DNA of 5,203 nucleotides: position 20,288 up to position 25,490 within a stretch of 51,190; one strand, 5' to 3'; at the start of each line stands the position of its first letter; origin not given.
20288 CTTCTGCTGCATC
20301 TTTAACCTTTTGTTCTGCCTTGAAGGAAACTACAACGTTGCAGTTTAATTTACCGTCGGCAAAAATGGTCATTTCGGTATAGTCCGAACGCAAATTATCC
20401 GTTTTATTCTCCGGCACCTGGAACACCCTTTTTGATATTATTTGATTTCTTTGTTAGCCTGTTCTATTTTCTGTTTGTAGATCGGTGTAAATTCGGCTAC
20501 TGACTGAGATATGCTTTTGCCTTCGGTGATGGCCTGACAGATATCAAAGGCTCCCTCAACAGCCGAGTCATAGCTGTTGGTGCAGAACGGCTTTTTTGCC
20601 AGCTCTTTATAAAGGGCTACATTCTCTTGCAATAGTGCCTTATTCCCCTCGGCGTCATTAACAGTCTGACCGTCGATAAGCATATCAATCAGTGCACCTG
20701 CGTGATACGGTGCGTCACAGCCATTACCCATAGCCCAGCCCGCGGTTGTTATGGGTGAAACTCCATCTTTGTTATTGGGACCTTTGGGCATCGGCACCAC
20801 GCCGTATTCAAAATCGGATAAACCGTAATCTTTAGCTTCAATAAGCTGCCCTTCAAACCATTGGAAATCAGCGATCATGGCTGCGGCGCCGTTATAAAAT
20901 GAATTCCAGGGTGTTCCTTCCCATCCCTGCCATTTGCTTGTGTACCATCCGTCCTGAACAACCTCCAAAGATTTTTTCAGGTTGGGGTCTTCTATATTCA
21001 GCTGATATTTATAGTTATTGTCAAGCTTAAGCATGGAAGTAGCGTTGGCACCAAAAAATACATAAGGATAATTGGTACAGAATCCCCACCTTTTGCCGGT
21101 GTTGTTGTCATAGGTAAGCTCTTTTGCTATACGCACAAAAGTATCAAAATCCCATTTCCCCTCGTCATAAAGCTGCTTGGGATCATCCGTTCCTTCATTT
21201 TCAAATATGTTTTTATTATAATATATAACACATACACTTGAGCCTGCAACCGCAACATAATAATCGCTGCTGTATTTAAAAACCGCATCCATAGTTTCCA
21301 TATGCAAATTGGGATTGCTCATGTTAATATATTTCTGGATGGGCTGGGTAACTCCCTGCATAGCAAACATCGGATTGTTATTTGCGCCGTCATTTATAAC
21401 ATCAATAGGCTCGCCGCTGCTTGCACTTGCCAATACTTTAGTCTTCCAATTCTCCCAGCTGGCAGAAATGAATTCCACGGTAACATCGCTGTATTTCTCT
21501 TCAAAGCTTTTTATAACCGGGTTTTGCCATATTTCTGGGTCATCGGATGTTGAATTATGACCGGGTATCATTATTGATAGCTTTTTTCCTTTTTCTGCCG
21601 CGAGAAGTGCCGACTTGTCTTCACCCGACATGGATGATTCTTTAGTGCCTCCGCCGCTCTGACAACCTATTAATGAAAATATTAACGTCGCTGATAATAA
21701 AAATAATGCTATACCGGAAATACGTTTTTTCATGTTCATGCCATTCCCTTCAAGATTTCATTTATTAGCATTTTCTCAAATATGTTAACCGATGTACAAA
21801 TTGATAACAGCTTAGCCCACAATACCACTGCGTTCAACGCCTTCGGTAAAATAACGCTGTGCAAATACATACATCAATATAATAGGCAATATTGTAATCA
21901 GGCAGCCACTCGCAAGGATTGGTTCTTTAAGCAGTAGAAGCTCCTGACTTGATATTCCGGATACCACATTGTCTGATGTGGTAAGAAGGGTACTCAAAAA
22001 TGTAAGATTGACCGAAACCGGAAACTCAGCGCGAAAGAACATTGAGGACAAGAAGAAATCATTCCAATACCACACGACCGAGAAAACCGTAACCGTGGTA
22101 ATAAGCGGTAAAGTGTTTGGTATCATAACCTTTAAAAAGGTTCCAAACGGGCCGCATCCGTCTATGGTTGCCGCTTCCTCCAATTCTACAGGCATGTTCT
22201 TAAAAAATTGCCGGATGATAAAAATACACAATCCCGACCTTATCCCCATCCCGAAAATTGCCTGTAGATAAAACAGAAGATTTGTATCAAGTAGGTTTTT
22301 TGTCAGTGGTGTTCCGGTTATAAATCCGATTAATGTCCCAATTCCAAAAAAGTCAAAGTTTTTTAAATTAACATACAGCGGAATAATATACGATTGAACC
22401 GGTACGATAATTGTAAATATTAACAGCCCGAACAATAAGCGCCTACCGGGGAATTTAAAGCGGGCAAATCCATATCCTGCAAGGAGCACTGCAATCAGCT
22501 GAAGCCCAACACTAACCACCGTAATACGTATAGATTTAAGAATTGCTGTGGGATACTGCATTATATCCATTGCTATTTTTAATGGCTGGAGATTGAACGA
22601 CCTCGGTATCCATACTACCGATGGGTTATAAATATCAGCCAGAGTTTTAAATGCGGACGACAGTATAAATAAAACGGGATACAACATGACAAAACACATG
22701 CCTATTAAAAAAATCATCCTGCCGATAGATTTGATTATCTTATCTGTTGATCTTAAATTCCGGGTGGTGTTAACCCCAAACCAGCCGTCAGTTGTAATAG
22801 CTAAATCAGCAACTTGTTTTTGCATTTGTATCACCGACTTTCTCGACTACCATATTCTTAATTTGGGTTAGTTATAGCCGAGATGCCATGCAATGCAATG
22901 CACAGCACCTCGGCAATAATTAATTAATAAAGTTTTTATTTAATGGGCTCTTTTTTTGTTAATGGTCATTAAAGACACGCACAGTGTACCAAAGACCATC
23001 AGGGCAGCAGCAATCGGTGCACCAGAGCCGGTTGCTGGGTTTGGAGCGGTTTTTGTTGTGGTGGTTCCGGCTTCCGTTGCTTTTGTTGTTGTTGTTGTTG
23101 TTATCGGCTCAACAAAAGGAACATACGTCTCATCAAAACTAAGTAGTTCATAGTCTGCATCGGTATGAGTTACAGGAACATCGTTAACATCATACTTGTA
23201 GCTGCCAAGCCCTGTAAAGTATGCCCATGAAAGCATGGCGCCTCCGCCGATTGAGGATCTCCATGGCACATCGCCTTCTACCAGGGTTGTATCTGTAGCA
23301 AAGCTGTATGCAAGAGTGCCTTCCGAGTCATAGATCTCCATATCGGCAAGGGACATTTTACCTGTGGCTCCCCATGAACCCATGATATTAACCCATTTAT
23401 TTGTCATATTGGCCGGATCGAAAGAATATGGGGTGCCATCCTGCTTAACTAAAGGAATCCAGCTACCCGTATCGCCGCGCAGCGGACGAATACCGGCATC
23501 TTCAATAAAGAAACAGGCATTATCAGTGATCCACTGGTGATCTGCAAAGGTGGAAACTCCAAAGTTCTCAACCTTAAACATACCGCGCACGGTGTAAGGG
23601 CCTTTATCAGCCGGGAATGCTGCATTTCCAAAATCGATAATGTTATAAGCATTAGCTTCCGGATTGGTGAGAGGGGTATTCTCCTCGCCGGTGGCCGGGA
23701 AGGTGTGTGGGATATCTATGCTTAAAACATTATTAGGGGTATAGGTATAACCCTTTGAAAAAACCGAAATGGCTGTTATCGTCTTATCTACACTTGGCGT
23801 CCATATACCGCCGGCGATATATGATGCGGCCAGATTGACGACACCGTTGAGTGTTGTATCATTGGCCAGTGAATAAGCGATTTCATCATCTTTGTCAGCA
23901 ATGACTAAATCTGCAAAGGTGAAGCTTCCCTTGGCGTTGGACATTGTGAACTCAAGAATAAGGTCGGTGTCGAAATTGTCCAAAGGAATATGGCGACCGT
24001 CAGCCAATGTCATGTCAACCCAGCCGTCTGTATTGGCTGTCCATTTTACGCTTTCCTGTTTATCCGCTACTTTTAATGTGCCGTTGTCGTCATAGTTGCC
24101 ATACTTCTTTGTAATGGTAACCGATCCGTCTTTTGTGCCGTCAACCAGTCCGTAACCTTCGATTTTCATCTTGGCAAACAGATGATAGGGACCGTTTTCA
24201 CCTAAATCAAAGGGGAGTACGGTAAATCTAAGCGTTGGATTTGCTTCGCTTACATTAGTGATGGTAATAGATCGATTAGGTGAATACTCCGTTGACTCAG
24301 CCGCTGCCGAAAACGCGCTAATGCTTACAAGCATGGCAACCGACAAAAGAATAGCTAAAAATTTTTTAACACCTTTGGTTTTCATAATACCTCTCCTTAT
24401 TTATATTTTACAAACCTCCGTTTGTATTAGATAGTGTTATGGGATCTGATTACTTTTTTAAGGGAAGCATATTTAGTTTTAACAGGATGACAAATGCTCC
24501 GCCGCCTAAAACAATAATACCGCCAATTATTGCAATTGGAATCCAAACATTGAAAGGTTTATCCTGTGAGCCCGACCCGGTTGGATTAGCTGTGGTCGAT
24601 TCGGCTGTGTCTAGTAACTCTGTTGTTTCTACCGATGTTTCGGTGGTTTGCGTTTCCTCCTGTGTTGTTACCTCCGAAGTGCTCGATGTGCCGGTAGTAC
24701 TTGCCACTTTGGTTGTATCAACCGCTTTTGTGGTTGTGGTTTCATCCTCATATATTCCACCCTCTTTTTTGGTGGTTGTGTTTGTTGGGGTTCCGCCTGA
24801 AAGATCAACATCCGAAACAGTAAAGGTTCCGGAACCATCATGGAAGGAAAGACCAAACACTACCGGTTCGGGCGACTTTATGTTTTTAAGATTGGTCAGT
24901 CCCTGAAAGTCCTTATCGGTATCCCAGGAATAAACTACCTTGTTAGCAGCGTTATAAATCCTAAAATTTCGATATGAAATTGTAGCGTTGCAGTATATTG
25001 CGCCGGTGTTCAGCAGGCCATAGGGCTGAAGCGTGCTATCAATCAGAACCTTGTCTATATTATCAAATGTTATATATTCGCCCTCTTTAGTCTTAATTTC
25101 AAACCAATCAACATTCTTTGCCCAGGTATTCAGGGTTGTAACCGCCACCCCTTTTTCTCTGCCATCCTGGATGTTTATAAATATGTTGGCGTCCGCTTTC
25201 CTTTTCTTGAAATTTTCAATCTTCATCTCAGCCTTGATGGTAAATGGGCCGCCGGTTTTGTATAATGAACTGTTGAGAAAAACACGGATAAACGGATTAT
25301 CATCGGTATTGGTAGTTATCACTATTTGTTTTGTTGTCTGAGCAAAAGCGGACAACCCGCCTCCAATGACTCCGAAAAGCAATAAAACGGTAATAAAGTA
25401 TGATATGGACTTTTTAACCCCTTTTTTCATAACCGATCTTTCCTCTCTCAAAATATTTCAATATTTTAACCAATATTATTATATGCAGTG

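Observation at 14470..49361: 35-kb glycan-utilisation island with three ABC importers but no enzyme assignable to a characterised glycoside-hydrolase family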

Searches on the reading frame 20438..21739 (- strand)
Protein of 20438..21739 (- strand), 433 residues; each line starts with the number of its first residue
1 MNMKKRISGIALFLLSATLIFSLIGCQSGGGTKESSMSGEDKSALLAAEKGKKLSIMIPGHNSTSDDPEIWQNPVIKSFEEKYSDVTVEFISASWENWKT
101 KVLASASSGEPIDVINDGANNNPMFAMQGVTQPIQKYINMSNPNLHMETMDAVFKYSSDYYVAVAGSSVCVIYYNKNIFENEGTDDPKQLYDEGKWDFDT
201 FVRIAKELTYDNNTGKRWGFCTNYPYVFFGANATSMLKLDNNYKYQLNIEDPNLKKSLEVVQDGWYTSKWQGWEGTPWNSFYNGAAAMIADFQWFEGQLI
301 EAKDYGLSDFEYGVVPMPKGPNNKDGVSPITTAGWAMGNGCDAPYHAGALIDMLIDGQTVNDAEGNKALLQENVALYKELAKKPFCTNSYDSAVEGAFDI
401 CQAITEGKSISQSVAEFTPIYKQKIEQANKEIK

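Call 4: search_protein_families(library=pfam, proteins=[window:20438-21739:-], max_evalue=0.01)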
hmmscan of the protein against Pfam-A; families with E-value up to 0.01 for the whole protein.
window:20438-21739:- (433 aa): 1 family
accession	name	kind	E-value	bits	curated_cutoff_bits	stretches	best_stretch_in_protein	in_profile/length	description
PF01547.30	SBP_bac_1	-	1.3e-24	88.2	26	1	66-354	5-300/307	Bacterial extracellular solute-binding protein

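Call 95: search_solved_structures(query=window:20438-21739:-, max_evalue=0.01)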
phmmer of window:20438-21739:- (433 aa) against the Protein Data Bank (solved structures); distinct sequences matched with E-value up to 0.01: 8.
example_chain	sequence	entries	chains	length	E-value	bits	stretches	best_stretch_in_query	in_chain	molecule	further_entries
4r9f_A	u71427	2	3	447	1.5e-07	34.3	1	10-365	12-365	MBP1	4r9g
6rjy_A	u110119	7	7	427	3.3e-07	33.2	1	71-377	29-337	Arabino-oligosaccharids-binding protein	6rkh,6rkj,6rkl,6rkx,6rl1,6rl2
5f7v_A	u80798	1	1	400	1.8e-05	27.5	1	73-221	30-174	Lmo0181 protein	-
9xf5_A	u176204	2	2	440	3.6e-05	26.5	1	12-193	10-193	ABC transporter substrate-binding protein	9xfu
8art_A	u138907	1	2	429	0.00013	24.7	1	62-195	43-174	Putative secreted maltose-binding protein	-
5ci5_A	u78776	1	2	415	0.00013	24.6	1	50-194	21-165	Extracellular solute-binding protein family 1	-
6dtu_A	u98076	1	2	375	0.009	18.6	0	77-179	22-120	maltose-binding protein MalE1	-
2gha_A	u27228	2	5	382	0.0095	18.5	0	77-179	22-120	maltose ABC transporter, periplasmic maltose-binding protein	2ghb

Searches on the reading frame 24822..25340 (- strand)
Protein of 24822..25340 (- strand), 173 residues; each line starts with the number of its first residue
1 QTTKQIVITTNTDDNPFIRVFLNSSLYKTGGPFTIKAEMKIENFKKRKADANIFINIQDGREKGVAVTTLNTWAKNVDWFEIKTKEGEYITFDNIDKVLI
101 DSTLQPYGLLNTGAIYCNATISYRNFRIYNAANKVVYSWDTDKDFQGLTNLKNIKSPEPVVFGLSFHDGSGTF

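Call 59: search_solved_structures(query=A4, max_evalue=10, show_alignments=0)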
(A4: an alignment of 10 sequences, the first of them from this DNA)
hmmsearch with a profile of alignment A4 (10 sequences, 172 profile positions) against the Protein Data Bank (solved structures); distinct sequences matched with E-value up to 10: 4.
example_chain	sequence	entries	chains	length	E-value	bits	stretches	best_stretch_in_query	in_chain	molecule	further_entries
1pk6_B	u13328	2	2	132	0.16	14.9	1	29-98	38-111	Complement C1q subcomponent, B chain precursor | Complement C1q subcomponent subunit B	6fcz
2jg8_B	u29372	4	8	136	0.17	14.8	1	29-98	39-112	Complement C1q subcomponent subunit B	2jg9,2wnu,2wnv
6z6v_B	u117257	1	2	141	0.19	14.7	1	29-98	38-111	Complement C1q subcomponent subunit B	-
5hkj_A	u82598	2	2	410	1.1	12.3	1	29-97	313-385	Complement C1q subcomponent subunit A,Complement C1q subcomponent subunit C,Complement C1q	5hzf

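Call 62: search_protein_families(library=pfam, alignment_id=A4, max_evalue=10)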
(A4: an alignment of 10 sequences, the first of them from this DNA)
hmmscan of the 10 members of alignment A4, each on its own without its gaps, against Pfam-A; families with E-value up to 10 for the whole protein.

A. member 1, seq(173 aa): 1 family
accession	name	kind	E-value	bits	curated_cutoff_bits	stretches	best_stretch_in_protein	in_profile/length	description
PF20986.2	DUF6849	-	0.11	12.9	27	1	38-63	38-63/69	Domain of unknown function (DUF6849)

B. families by the number of members that match (of 10 scanned): 6 families
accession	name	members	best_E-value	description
PF08741.15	YwhD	1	0.019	YwhD family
PF08339.15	RTX_C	1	0.02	RTX C-terminal domain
PF03640.20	Lipoprotein_15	1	0.054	Secreted repeat of unknown function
PF18223.6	PilJ_C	1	0.069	Pili PilJ C-terminal domain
PF19666.4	DUF6169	1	0.1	Family of unknown function (DUF6169)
PF20986.2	DUF6849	1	0.11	Domain of unknown function (DUF6849)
